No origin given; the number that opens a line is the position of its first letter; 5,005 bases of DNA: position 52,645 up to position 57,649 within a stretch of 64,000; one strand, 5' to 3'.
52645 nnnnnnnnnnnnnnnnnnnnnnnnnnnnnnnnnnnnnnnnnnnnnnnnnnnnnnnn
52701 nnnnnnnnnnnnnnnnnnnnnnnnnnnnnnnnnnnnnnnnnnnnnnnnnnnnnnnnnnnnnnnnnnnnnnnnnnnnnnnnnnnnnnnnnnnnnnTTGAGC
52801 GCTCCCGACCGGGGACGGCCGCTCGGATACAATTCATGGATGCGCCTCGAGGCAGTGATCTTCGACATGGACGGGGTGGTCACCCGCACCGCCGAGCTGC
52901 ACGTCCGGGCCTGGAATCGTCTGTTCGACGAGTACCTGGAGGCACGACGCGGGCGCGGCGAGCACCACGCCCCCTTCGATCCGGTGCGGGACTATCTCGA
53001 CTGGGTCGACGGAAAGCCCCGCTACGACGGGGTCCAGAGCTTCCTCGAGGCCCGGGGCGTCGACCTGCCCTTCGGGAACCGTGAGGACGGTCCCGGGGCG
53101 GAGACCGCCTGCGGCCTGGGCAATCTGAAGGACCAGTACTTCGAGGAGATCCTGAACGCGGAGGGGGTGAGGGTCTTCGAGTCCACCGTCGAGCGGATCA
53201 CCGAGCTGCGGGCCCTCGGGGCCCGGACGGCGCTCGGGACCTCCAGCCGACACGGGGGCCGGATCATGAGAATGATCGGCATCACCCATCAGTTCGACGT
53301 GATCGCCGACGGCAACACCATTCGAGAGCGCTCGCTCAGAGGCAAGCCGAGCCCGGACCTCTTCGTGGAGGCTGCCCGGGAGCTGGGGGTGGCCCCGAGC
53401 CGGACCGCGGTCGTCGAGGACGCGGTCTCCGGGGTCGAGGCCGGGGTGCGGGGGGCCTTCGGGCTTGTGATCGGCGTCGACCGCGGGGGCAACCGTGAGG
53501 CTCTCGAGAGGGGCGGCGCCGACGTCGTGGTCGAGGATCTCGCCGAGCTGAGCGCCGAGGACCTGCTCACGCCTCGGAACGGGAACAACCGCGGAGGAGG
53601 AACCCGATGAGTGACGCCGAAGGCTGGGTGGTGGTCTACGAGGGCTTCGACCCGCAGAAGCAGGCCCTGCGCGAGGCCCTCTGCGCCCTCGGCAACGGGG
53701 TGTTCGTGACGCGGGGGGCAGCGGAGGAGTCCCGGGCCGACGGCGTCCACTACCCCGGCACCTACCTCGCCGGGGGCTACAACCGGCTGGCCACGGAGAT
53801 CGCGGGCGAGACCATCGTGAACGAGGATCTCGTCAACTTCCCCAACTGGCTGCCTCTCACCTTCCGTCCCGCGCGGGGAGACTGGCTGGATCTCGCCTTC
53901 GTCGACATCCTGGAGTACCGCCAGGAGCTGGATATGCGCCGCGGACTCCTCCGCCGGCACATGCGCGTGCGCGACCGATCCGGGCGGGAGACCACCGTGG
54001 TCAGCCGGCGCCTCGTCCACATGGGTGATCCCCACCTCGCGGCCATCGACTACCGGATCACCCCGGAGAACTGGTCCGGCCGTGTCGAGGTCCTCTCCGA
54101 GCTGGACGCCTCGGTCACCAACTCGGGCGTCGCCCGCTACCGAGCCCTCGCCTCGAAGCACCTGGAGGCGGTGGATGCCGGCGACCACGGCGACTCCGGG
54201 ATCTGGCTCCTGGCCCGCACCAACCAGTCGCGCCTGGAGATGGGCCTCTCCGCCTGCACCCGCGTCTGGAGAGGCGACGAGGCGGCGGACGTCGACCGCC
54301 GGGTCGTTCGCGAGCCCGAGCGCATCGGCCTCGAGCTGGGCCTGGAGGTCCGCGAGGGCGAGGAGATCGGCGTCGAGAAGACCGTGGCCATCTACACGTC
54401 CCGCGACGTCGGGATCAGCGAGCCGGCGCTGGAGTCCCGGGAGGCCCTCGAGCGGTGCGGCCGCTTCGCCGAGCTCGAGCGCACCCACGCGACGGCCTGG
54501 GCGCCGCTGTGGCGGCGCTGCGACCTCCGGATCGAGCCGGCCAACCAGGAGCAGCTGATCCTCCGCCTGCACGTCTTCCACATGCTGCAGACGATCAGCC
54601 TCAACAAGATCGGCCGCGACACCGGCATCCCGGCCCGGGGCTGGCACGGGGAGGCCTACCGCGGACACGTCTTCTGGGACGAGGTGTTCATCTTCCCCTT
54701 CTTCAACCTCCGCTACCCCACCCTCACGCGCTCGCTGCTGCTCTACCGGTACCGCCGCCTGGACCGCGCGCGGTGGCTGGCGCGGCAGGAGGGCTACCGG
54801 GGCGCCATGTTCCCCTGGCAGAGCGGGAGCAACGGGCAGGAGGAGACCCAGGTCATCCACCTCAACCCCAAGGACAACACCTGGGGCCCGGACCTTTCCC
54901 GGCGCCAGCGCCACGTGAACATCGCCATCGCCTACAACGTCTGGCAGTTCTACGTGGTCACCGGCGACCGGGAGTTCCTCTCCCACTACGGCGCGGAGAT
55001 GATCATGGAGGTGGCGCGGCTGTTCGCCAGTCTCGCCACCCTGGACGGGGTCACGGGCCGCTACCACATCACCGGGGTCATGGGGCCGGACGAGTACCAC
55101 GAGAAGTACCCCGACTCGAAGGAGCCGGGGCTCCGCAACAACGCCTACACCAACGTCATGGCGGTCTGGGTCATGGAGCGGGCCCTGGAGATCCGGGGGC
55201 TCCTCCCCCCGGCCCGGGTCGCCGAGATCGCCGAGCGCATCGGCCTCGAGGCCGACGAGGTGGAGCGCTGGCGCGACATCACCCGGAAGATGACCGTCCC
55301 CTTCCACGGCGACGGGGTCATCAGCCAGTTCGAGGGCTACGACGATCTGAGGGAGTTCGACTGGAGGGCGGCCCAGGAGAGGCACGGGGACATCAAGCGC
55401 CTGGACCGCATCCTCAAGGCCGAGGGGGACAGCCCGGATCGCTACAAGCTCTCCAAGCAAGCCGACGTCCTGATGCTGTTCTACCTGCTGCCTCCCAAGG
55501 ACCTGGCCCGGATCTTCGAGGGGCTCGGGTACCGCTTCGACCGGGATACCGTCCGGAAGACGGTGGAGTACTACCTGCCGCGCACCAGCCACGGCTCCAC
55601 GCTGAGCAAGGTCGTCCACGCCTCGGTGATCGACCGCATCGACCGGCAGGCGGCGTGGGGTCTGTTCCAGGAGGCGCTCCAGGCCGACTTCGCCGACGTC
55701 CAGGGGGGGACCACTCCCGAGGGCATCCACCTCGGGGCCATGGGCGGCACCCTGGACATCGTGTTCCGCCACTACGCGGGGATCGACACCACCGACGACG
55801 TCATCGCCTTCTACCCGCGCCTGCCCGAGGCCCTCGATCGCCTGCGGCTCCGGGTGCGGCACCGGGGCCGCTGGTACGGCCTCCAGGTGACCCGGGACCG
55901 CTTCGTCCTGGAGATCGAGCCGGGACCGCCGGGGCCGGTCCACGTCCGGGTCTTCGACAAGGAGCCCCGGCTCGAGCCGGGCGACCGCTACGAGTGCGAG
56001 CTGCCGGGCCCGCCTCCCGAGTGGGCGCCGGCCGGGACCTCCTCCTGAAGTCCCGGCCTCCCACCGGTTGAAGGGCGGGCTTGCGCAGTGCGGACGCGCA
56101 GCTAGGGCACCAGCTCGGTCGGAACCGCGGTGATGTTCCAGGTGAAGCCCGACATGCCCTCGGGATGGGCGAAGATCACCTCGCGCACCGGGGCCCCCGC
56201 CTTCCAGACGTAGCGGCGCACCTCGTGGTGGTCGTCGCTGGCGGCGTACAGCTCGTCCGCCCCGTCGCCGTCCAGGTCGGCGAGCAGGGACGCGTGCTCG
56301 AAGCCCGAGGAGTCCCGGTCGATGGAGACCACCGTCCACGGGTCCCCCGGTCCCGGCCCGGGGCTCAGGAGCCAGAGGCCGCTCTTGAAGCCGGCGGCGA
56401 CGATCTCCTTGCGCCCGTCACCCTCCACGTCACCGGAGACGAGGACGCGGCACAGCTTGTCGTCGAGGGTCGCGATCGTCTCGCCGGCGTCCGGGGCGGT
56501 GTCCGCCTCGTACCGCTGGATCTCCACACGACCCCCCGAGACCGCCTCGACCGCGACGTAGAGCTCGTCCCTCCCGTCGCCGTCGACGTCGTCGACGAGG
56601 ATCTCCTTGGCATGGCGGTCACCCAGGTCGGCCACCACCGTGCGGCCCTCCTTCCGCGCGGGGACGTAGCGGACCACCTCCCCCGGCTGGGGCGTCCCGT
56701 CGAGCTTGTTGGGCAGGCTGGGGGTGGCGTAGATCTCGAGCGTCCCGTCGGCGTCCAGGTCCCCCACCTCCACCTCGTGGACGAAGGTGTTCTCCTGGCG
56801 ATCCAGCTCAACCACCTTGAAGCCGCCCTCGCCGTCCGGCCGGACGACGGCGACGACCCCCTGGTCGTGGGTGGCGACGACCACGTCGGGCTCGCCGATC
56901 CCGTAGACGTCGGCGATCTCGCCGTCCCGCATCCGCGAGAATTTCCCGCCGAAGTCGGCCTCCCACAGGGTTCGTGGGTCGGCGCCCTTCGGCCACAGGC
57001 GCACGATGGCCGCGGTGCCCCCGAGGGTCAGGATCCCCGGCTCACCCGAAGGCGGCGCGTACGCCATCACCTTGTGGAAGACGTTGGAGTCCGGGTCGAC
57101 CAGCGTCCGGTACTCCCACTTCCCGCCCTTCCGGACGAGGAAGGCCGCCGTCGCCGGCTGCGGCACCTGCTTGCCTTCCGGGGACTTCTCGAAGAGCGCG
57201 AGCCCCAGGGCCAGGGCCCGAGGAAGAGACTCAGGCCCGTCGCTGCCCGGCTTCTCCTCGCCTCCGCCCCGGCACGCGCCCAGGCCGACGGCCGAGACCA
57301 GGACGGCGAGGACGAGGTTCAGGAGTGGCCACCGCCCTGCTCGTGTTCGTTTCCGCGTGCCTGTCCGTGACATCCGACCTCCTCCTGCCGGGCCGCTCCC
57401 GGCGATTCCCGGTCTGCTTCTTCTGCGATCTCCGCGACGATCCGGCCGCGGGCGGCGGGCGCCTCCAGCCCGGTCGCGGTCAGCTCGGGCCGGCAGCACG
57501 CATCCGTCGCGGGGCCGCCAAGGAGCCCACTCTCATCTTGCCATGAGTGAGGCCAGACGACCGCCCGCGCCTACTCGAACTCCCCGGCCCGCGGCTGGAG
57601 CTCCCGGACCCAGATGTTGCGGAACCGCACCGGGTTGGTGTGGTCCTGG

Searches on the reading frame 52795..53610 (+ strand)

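Call 74: search_protein_families(library=pfam, proteins=[window:52795-53610:+], max_evalue=0.00001)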
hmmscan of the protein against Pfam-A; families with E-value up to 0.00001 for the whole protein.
window:52795-53610:+ (271 aa): 2 families
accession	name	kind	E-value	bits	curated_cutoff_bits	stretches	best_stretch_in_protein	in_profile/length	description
PF00702.32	Hydrolase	-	1.3e-23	84.9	26.4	1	19-218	2-188/191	haloacid dehalogenase-like hydrolase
PF13419.12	HAD_2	-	2.8e-15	57.3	23.8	1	21-218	1-169/178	Haloacid dehalogenase-like hydrolase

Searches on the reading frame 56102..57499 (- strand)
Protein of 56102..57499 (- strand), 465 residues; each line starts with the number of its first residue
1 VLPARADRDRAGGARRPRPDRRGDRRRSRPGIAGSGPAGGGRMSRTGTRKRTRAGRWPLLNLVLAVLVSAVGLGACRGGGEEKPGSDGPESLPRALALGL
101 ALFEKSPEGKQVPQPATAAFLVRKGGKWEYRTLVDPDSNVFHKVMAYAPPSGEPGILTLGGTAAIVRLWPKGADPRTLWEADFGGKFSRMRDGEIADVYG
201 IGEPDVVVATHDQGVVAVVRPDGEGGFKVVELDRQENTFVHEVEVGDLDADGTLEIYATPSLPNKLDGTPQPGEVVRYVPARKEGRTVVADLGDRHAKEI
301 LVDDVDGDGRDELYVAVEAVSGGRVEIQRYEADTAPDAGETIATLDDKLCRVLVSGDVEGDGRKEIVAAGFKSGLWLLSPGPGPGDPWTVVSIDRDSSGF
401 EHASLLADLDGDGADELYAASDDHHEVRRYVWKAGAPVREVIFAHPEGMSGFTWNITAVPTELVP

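Call 87: search_protein_families(library=pfam, proteins=[window:56102-57499:-], max_evalue=0.001)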
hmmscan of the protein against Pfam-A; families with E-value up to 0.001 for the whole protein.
window:56102-57499:- (465 aa): 3 families
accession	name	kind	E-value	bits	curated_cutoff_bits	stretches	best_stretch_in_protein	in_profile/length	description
PF13517.12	FG-GAP_3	-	1.6e-18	67.5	26.9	3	357-418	1-60/61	FG-GAP-like repeat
PF01839.29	FG-GAP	-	2.8e-06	27.5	22.1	0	301-319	6-24/37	FG-GAP repeat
PF15907.11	Itfg2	-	3.6e-05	23.6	27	0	404-443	78-116/330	Integrin-alpha FG-GAP repeat-containing protein 2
